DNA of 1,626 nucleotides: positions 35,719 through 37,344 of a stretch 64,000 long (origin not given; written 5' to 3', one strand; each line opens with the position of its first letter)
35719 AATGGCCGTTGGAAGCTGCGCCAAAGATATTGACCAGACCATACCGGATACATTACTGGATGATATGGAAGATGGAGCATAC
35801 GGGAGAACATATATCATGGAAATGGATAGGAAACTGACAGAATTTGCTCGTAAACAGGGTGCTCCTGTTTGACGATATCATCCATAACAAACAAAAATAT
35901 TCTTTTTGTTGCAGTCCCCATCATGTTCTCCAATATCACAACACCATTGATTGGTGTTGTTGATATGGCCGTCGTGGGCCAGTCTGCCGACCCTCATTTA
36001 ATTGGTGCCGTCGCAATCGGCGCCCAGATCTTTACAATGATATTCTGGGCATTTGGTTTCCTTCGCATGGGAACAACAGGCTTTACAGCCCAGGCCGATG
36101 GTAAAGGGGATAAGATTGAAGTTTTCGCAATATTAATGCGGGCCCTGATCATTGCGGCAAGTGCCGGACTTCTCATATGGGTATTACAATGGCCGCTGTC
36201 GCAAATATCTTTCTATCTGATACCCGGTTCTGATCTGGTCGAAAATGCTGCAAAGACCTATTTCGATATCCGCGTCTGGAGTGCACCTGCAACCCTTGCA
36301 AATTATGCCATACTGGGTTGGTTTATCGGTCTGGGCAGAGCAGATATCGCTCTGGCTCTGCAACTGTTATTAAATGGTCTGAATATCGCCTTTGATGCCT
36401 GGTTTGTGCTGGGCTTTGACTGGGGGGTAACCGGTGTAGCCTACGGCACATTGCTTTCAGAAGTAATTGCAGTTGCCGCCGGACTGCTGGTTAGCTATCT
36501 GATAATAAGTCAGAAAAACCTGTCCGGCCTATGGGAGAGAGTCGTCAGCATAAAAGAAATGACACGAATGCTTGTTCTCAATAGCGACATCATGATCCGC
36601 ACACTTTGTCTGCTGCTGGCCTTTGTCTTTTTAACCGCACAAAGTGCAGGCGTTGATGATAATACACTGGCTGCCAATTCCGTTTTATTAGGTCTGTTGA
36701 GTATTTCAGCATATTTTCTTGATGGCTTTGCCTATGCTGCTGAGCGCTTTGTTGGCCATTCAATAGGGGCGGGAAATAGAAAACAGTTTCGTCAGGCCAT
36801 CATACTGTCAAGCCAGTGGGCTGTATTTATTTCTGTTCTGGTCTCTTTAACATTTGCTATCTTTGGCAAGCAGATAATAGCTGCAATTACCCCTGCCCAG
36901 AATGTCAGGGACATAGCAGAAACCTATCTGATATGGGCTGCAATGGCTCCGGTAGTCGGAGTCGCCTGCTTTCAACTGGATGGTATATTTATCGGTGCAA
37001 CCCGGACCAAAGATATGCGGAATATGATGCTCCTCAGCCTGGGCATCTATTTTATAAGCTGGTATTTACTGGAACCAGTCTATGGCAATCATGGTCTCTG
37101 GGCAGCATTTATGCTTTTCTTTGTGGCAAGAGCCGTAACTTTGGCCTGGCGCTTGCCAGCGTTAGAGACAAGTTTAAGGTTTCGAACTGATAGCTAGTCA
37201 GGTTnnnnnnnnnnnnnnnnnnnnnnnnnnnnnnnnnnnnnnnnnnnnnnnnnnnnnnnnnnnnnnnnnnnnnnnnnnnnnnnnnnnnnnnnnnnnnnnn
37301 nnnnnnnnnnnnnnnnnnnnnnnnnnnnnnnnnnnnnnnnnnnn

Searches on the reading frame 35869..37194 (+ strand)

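Call 60: search_protein_families(library=ncbifam, proteins=[window:35869-37194:+], max_evalue=1e-10)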
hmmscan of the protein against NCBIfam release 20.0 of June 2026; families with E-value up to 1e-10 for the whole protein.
window:35869-37194:+ (442 aa): 3 families
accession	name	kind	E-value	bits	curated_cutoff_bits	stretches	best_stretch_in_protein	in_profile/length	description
NF007690.0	PRK10367.1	equivalog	2.1e-97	326.8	409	1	4-427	4-426/441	MATE family efflux transporter DinF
NF041358.1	GntT_guanitoxin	equivalog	2.6e-72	244.2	525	1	15-430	19-435/438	guanitoxin biosynthesis MATE family efflux transporter GntT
TIGR00797.1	matE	subfamily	1.4e-66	225.1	147.4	1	17-411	1-396/396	MATE family efflux transporter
